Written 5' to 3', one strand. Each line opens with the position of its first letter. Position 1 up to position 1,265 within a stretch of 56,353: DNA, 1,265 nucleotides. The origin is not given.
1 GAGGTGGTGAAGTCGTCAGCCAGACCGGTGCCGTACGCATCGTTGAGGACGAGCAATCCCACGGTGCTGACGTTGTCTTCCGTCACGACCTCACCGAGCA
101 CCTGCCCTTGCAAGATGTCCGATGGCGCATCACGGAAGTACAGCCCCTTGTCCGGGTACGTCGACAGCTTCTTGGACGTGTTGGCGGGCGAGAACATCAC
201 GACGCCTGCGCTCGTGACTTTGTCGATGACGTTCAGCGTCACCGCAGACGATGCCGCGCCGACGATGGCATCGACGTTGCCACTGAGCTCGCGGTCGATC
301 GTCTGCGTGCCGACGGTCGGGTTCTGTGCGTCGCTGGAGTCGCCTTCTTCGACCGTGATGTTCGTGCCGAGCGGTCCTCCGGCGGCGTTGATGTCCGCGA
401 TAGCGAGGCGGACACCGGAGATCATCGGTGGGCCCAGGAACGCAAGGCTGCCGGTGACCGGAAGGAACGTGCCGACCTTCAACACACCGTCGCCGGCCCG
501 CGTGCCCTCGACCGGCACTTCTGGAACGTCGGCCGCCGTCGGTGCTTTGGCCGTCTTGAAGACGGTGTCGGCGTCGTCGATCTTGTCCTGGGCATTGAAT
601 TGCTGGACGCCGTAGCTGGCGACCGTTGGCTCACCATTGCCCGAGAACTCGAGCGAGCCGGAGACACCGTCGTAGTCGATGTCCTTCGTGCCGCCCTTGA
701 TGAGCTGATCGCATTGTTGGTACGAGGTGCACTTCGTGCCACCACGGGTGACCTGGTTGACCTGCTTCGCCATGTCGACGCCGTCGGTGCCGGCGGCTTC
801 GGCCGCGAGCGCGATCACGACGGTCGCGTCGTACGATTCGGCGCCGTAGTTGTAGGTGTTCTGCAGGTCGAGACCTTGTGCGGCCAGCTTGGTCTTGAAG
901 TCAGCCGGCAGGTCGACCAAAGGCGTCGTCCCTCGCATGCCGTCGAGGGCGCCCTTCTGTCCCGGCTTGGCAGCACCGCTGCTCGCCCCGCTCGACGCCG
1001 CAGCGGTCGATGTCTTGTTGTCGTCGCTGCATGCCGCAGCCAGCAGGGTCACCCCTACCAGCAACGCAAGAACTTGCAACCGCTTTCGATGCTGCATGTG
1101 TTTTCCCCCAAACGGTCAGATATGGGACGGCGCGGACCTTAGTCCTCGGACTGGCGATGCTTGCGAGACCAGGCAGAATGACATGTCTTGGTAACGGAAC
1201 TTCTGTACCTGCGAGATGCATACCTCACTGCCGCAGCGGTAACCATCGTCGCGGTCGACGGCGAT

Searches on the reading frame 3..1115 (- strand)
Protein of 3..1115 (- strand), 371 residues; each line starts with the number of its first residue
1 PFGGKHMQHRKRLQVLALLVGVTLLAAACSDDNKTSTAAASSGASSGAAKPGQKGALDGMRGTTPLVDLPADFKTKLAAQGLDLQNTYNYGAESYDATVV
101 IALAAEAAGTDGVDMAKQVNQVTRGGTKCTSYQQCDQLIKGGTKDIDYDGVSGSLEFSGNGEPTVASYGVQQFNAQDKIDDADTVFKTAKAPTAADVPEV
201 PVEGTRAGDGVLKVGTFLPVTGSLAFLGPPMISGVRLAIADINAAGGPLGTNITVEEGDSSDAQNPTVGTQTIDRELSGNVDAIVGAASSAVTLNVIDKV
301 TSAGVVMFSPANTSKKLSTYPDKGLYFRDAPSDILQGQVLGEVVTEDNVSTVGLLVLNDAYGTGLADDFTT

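Call 23: search_protein_families(library=ncbifam, proteins=[window:3-1115:-], max_evalue=0.00001)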
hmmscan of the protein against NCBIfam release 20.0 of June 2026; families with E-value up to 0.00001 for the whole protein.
window:3-1115:- (371 aa): 1 family
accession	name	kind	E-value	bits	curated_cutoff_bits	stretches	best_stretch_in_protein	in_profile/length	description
NF011933.0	PRK15404.1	subfamily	7.9e-14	51.5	477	1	211-367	26-180/370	high-affinity branched-chain amino acid ABC transporter substrate-binding protein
